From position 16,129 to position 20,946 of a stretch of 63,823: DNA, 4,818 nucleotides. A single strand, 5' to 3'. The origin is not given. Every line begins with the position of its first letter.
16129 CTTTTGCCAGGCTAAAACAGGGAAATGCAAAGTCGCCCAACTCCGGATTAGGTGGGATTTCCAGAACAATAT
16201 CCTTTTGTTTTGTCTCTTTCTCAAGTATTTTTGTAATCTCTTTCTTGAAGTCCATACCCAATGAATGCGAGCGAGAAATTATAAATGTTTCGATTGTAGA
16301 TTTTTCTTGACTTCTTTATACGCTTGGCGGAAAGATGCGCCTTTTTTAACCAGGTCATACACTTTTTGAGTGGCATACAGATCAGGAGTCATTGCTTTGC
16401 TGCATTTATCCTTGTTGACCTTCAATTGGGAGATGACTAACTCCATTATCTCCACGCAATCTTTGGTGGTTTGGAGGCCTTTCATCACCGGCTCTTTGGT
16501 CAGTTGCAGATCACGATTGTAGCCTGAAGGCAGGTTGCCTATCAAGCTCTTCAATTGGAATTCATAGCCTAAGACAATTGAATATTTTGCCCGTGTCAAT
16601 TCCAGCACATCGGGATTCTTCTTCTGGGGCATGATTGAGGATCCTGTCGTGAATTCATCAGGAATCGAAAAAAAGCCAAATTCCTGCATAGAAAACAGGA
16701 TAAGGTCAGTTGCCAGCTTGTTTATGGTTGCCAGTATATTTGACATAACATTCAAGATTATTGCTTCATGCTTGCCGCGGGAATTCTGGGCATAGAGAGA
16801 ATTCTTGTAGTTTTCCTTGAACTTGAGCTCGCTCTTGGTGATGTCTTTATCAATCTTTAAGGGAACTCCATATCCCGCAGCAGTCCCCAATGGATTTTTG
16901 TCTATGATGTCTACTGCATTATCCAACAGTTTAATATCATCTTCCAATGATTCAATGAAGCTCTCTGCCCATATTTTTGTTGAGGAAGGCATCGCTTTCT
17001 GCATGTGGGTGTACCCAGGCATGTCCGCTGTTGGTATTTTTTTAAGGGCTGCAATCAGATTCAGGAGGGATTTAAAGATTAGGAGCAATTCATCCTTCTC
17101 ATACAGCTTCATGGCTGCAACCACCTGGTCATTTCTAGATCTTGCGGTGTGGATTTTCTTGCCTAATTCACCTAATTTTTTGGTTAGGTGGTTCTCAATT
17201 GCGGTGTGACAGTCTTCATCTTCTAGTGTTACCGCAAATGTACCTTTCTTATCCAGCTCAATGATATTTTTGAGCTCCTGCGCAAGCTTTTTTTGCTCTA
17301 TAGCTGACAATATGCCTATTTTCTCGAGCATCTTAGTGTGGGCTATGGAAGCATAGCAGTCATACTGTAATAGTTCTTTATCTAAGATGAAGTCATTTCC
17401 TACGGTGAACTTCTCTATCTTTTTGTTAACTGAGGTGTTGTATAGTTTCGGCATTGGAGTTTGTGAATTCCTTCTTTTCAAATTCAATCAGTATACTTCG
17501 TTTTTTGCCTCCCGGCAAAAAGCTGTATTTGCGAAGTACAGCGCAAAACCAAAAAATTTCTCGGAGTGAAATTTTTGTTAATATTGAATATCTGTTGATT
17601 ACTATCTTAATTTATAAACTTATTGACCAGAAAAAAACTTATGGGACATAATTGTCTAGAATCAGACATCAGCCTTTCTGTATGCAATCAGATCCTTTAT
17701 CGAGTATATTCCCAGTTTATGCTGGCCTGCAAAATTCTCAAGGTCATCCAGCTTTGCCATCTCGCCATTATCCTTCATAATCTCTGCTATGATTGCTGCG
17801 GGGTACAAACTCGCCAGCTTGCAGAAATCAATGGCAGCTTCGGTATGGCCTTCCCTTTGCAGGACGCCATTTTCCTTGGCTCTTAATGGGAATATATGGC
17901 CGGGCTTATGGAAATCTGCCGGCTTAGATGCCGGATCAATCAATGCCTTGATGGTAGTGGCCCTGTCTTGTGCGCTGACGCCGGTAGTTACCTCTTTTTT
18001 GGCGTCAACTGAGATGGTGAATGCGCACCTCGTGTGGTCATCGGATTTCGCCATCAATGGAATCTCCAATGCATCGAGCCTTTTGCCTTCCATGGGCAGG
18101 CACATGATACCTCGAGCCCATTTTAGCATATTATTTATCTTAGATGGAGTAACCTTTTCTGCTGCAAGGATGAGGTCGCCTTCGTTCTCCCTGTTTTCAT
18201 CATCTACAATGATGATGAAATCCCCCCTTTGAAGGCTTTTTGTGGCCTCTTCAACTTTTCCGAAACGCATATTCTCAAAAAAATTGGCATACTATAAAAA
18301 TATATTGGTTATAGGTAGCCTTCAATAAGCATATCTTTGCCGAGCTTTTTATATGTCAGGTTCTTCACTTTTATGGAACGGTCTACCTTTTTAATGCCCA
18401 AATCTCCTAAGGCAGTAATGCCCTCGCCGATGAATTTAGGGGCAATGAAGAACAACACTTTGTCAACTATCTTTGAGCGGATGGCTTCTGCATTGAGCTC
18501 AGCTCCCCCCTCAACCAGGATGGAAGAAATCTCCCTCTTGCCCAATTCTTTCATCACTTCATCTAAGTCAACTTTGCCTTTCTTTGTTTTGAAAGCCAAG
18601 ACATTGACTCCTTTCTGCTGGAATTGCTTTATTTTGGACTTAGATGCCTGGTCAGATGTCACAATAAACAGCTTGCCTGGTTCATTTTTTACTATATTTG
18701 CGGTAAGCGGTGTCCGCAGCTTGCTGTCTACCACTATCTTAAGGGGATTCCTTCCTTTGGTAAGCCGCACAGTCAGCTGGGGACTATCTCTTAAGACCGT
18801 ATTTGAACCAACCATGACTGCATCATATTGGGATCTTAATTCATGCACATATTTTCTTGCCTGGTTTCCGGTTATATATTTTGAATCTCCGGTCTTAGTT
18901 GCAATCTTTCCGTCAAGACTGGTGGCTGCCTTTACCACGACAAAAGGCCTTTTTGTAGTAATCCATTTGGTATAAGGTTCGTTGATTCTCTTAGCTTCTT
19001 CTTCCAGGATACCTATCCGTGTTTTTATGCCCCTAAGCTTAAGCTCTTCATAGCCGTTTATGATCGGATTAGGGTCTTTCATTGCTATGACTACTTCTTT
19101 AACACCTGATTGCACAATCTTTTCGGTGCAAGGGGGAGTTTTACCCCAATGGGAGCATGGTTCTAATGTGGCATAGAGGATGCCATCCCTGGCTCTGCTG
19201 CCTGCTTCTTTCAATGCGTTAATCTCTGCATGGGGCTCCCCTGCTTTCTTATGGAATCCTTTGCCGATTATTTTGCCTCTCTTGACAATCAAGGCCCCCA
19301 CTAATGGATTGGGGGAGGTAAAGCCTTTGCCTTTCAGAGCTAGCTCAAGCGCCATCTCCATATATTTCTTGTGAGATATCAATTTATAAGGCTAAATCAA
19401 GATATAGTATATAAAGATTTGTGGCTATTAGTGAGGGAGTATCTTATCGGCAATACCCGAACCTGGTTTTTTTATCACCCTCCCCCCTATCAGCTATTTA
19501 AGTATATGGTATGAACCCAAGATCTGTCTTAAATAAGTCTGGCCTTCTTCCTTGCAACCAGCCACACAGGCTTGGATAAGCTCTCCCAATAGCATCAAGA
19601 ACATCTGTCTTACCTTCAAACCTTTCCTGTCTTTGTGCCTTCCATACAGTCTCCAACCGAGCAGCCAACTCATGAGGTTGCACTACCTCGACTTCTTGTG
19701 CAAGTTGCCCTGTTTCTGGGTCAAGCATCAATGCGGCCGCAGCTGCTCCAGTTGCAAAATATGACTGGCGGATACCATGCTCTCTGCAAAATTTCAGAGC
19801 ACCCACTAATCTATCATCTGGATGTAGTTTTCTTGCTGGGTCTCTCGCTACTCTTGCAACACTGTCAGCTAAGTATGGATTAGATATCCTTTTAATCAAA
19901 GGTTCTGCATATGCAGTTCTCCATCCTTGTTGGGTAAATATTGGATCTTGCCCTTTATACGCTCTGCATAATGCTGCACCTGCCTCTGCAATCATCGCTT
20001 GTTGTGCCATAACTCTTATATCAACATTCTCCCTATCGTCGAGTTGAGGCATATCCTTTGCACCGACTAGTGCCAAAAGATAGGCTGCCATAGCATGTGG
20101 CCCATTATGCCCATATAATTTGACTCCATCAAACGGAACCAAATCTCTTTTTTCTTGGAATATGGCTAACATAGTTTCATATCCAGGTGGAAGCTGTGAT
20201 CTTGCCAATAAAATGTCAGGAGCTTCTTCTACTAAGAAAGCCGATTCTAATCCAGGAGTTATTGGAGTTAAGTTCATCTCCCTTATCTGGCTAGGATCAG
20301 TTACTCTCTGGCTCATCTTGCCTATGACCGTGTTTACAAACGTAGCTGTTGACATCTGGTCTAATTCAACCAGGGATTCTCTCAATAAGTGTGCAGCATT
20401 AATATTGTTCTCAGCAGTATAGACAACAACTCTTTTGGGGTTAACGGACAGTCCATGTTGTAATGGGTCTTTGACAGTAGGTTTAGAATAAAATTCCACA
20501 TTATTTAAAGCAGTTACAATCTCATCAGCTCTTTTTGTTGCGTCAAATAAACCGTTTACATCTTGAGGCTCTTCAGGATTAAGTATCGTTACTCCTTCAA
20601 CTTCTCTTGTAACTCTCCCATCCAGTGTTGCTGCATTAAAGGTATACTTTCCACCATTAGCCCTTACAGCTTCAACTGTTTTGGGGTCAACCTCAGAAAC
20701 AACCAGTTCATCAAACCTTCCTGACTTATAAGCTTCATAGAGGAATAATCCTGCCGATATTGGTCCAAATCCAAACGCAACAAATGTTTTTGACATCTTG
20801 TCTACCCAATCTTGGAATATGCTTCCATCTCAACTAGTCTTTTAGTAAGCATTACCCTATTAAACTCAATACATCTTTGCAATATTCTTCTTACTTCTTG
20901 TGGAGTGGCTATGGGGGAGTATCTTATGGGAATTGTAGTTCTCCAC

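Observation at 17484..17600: Conserved three-hairpin 5' leader upstream of argH-argS and argG: candidate cis-regulatory RNA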

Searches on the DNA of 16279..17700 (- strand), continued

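Call 86: search_rna_families(source=L107, start=1390, end=1545, threshold=evalue, max_evalue=10, show_alignments=1)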
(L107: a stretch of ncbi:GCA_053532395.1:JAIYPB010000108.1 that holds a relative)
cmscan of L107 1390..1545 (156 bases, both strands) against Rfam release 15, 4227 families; matches with E-value up to 10: 3.
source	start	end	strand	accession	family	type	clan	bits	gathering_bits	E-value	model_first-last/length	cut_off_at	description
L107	1463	1494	+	RF01544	TB11Cs5H3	Gene; snRNA; snoRNA; HACA-box;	-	12.8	50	3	1-65/65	no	Trypanosomatid snoRNA TB11Cs5H3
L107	1447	1535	+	RF01999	group-II-D1D4-2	Intron;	CL00102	9.8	36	7.2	1-118/118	no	Group II catalytic intron D1-D4-2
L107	1390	1536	-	RF01894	PCA3_2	Gene; lncRNA;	-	8.6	100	0.79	1-152/409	3'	Prostate cancer antigen RNA 3 conserved region 2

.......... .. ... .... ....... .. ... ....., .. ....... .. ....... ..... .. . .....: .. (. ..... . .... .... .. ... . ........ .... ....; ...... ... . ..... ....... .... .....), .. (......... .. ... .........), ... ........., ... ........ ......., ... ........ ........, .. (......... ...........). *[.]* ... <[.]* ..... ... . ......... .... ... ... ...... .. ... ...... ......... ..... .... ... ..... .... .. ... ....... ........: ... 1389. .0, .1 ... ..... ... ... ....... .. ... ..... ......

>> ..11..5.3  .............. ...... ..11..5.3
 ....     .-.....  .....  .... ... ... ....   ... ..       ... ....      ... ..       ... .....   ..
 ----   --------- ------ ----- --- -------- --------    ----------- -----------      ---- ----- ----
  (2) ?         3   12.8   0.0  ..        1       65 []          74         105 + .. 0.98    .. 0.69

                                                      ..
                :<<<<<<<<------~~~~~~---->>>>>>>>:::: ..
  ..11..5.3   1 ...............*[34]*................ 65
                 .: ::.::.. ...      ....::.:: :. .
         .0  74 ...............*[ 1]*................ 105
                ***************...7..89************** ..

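Call 100: search_with_rna_model(model_id=R1, sources=[L006, L007, L008, L009, L012, L014, L015, L016, L018, L019, L020, L021, L022, L023, L024, L025, L026, L027, L028, L029, L030, L031, L032, L033, L034, L035, L036, L037, L038, L039, L040, L041, L042, L043, L044, L045, L046, L047, L048, L049, L050, L051, L052, L053, L054, L055, L056, L057, L058, L059, L060, L061, L062, L063, L064, L065, L066, L067, L068, L069, L070, L071, L072, L073, L074, L075, L076, L077, L078, L079, L080, L081, L082, L083, L084, L085, L086, L087, L088, L089, L102, L105, L108, L109, L110], max_evalue=1)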
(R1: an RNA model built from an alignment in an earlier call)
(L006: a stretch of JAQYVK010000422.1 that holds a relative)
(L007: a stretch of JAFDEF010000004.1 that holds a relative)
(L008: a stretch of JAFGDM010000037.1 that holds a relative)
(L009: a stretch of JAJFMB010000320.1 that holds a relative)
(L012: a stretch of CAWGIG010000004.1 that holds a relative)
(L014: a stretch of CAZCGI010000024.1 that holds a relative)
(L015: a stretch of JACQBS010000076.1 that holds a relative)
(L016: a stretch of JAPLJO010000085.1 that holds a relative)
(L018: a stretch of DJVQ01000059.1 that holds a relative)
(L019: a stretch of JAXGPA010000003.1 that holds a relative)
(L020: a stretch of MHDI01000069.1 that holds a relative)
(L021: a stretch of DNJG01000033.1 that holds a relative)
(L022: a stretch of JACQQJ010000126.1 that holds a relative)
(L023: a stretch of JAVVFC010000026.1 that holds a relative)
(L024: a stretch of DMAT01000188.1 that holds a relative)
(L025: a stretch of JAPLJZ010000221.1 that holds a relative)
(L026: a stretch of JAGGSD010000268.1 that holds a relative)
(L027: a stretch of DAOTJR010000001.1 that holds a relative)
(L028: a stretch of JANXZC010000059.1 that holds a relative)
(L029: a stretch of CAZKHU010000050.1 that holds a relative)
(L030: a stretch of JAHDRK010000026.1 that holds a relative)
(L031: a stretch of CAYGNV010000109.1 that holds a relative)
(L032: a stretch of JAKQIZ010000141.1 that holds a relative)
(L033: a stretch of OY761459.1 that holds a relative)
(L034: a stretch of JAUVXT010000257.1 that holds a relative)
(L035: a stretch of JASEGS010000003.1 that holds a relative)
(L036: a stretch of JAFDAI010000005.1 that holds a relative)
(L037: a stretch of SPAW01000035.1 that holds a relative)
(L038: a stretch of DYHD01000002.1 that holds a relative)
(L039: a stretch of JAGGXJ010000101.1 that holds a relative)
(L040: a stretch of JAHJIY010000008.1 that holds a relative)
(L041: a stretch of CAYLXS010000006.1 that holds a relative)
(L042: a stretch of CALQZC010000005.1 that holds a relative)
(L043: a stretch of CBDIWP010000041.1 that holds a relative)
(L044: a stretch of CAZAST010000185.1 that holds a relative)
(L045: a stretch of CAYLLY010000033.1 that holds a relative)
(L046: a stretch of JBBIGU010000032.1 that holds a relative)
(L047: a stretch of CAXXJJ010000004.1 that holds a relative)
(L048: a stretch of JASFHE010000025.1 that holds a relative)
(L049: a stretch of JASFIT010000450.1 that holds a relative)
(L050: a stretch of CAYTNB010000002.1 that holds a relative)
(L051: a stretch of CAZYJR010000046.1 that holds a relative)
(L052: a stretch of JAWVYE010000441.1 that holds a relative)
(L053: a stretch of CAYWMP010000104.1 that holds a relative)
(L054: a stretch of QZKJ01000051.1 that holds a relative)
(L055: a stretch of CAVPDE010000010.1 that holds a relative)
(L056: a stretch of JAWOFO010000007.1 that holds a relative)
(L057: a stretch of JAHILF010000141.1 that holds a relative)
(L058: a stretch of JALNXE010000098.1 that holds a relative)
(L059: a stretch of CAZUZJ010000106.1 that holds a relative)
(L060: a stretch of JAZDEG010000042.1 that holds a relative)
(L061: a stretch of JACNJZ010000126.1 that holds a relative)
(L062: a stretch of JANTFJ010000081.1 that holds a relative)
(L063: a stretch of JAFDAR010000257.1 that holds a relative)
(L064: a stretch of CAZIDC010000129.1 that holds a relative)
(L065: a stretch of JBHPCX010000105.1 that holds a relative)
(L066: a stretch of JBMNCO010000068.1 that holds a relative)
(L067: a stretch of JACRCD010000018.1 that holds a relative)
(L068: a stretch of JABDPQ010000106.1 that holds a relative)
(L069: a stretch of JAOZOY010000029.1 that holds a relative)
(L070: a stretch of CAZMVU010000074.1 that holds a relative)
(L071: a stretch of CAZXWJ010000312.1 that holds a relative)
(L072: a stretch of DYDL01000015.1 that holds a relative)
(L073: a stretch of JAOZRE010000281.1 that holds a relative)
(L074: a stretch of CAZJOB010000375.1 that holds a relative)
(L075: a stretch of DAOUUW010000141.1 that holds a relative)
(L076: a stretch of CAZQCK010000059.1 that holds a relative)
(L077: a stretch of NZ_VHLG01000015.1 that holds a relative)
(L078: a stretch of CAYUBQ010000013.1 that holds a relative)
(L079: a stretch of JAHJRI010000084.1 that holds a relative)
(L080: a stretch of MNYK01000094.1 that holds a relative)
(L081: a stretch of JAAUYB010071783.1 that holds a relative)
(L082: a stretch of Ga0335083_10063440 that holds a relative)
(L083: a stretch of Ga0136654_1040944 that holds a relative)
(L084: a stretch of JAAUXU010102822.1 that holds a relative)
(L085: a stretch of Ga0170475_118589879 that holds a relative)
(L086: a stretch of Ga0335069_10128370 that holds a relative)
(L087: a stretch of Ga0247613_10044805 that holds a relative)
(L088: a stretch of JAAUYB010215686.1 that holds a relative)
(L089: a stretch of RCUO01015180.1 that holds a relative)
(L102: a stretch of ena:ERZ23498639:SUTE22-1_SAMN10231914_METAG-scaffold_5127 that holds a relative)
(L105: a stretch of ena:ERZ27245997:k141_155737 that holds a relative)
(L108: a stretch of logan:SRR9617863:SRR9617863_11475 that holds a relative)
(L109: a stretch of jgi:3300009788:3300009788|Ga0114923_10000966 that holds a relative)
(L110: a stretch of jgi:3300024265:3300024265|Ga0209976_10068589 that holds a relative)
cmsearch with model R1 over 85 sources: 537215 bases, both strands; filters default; matches with E-value up to 1: 9.
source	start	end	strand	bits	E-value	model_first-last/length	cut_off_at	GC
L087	987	1062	+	28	0.0031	1-114/114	no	0.42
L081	218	333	+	25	0.02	1-114/114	no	0.31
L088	260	368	+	23.9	0.037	1-114/114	no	0.3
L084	738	848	-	23.3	0.054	1-114/114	no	0.31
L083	147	214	-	22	0.12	16-90/114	no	0.4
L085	157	179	-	20.5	0.29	68-90/114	no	0.48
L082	2021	2045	+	19.5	0.53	66-90/114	no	0.44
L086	1980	2004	+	19.5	0.53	66-90/114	no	0.44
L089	688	707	-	19.3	0.6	71-90/114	no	0.45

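Call 101: search_with_rna_model(model_id=R1, sources=[L087, L081], max_evalue=1, show_alignments=2)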
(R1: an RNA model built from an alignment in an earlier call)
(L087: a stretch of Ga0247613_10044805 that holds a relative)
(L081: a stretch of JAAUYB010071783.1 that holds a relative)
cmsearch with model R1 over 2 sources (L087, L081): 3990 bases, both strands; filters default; matches with E-value up to 1: 2.
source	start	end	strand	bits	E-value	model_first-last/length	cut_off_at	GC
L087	987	1062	+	28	2.3e-05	1-114/114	no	0.42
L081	218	333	+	25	0.00015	1-114/114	no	0.31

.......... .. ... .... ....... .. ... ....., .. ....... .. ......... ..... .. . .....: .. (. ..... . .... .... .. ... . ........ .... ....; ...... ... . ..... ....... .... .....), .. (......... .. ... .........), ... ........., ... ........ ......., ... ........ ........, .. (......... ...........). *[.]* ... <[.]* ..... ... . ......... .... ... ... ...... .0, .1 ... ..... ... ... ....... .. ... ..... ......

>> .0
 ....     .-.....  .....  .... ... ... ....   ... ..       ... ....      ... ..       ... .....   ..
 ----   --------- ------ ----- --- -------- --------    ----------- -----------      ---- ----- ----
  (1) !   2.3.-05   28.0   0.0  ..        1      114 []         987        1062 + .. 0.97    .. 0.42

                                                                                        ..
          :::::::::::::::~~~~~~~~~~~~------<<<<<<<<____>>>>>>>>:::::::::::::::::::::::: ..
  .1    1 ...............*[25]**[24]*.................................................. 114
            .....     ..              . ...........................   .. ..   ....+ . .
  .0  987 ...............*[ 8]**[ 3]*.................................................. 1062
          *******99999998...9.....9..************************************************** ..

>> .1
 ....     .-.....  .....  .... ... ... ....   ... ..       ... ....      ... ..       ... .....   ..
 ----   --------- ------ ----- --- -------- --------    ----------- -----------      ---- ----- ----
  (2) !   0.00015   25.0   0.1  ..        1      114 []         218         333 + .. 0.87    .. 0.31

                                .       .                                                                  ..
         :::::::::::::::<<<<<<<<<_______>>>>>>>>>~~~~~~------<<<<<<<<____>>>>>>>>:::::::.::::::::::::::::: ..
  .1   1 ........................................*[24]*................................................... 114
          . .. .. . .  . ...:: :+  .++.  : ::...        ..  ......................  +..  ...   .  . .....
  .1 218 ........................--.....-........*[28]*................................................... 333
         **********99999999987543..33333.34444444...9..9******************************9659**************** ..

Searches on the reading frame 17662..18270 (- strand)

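Call 15: search_protein_families(library=ncbifam, proteins=[window:17662-18270:-], max_evalue=0.00001)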
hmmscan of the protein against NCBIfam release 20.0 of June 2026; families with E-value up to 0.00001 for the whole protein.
window:17662-18270:- (202 aa): 8 families
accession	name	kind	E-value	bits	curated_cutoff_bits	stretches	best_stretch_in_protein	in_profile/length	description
NF006803.0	PRK09311.1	equivalog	6.8e-80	268.8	569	1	2-200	8-207/417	bifunctional 3,4-dihydroxy-2-butanone-4-phosphate synthase/GTP cyclohydrolase II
NF006806.0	PRK09319.1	equivalog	1.3e-78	265.1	764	1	2-198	10-209/561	bifunctional 3,4-dihydroxy-2-butanone-4-phosphate synthase/GTP cyclohydrolase II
NF010626.1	PRK14019.1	equivalog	3.5e-75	253.2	513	1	5-200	4-200/364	bifunctional 3,4-dihydroxy-2-butanone-4-phosphate synthase/GTP cyclohydrolase II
NF006804.0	PRK09314.1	equivalog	1e-73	248.5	432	1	1-198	1-198/339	bifunctional 3,4-dihydroxy-2-butanone 4-phosphate synthase/GTP cyclohydrolase II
TIGR00506.1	ribB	equivalog_domain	4.6e-69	232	177.45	1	4-198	3-204/204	3,4-dihydroxy-2-butanone-4-phosphate synthase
NF009132.0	PRK12485.1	equivalog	2.6e-58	197.9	693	1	1-199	1-200/369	bifunctional 3,4-dihydroxy-2-butanone-4-phosphate synthase/GTP cyclohydrolase II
NF006805.0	PRK09318.1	equivalog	2e-29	102.8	486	1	9-194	4-181/387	bifunctional 3,4-dihydroxy-2-butanone-4-phosphate synthase/GTP cyclohydrolase II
NF004437.0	PRK05773.1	equivalog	1.8e-23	83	262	1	5-191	2-210/219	3,4-dihydroxy-2-butanone 4-phosphate synthase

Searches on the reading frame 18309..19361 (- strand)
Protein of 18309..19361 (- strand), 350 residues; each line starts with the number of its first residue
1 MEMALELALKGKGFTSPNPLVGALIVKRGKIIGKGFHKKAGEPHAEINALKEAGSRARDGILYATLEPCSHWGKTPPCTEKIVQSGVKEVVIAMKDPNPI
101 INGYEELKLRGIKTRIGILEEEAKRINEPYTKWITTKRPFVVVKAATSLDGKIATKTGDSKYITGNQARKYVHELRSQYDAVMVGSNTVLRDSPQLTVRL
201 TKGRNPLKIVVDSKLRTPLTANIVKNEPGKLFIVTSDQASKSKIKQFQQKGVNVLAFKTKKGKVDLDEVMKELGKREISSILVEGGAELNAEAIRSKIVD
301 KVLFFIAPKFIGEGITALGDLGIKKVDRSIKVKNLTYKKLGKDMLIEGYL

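Call 43: search_protein_families(library=pfam, proteins=[window:18309-19361:-], max_evalue=0.001)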
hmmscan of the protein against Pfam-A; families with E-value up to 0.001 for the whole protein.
window:18309-19361:- (350 aa): 4 families
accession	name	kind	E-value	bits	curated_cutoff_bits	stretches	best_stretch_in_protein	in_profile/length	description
PF01872.23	RibD_C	-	1.1e-56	192.2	24.1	1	139-345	1-196/197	RibD C-terminal domain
PF00383.29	dCMP_cyt_deam_1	-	1.7e-18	66.8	25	1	1-94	8-102/102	Cytidine and deoxycytidylate deaminase zinc-binding region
PF14437.12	MafB19-deam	-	4.5e-12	46.5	27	1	12-126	16-133/142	MafB19-like deaminase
PF18785.7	Inv-AAD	-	0.00016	22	26.5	1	58-113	52-113/129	Invertebrate-AID/APOBEC-deaminase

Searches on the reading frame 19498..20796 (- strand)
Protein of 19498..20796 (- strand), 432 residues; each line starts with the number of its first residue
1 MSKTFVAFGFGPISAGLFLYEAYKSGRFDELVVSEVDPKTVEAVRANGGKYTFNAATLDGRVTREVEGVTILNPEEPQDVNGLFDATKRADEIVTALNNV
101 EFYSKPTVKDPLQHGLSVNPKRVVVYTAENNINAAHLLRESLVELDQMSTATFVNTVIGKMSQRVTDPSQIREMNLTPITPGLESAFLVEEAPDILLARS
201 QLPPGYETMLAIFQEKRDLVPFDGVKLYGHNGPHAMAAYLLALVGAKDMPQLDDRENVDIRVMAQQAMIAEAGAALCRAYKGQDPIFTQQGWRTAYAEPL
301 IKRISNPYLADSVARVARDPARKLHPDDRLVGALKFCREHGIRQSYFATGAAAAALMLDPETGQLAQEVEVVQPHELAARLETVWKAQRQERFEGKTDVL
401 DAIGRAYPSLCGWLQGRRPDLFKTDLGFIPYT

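Call 43: search_protein_families(library=pfam, proteins=[window:19498-20796:-], max_evalue=0.001)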
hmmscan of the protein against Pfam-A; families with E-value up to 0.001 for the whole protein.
window:19498-20796:- (432 aa): 1 family
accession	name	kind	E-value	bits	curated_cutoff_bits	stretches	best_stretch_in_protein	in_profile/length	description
PF08125.19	Mannitol_dh_C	-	1.4e-16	60.9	30.7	1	218-376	1-145/190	Mannitol dehydrogenase C-terminal domain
